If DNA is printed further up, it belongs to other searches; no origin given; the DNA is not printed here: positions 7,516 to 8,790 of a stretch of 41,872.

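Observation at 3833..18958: An 18-bp quasi-palindromic element (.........-AT-TAATACA) saturates a 15-kb domain and is nearly absent elsewhere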

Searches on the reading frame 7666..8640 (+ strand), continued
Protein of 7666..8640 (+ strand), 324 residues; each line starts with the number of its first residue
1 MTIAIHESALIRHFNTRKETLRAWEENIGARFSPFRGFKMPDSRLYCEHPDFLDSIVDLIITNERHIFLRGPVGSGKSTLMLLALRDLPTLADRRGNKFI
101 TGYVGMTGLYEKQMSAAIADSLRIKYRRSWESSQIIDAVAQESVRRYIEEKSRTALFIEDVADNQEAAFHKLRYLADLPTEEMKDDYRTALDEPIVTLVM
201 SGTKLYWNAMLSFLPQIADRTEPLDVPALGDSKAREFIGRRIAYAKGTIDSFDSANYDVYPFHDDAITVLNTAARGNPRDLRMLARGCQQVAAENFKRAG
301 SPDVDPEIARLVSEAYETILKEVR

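Call 70: fold_search(model_id=the predicted structure, library=pdb)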
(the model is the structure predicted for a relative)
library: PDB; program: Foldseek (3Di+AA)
matches with E <= 10: 1616; with E <= 0.001: 600
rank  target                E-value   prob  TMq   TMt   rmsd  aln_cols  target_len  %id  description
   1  1w5t_A                4.9e-09  1.00  0.46  0.40   8.2       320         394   12  Structure of the Aeropyrum Pernix ORC2 protein (ADPNP-ADP complexes) (released 2004-10-05)
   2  1fnn_A                1.6e-08  1.00  0.47  0.42   7.5       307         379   12  CRYSTAL STRUCTURE OF CDC6P FROM PYROBACULUM AEROPHILUM (released 2000-10-04)
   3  1w5t_C                2.0e-08  1.00  0.48  0.42   7.4       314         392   14  Structure of the Aeropyrum Pernix ORC2 protein (ADPNP-ADP complexes) (released 2004-10-05)
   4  1w5s_A                2.8e-08  1.00  0.52  0.45   6.3       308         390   13  Structure of the Aeropyrum Pernix ORC2 protein (ADP form) (released 2004-10-05)
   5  7jgr_G                3.8e-08  1.00  0.54  0.48   7.0       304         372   15  Structure of Drosophila ORC bound to DNA (84 bp) and Cdc6 (released 2020-09-09)
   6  2qby_A                4.3e-08  1.00  0.52  0.47   5.1       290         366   16  Crystal structure of a heterodimer of Cdc6/Orc1 initiators bound to origin DNA (from S. solfataricus) (released 2007-09-11)
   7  1w5s_B                5.0e-08  1.00  0.50  0.43   7.2       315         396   12  Structure of the Aeropyrum Pernix ORC2 protein (ADP form) (released 2004-10-05)
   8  7plh_A                1.2e-07  1.00  0.53  0.63   7.0       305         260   15  Scytonema hofmannii TnsC bound to AMPPNP and DNA (released 2021-12-01)
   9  7m99_A                2.1e-07  1.00  0.50  0.61   6.9       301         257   15  ATPgS bound TnsC filament from ShCAST system (released 2021-07-28)
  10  6k0r_G                3.5e-07  1.00  0.36  0.37  12.9       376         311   14  Ruvbl1-Ruvbl2 with truncated domain II in complex with phosphorylated Cordycepin (released 2020-05-06)
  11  2xsz_C                7.8e-07  1.00  0.36  0.37   7.9       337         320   13  The dodecameric human RuvBL1:RuvBL2 complex with truncated domains II (released 2011-10-05)
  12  7p6x_F                9.7e-07  1.00  0.45  0.49   6.9       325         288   14  Cryo-Em structure of the hexameric RUVBL1-RUVBL2 in complex with ZNHIT2 (released 2021-12-15)
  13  2v1u_A                1.6e-06  1.00  0.51  0.44   6.2       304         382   14  STRUCTURE OF THE AEROPYRUM PERNIX ORC1 PROTEIN IN COMPLEX WITH DNA (released 2007-09-18)
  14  7jgr_A                1.7e-06  1.00  0.54  0.45   6.6       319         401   13  Structure of Drosophila ORC bound to DNA (84 bp) and Cdc6 (released 2020-09-09)
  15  9eq2_D                2.4e-06  1.00  0.36  0.41   7.7       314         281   13  Arabidopsis thaliana R2T complex (released 2025-01-29)
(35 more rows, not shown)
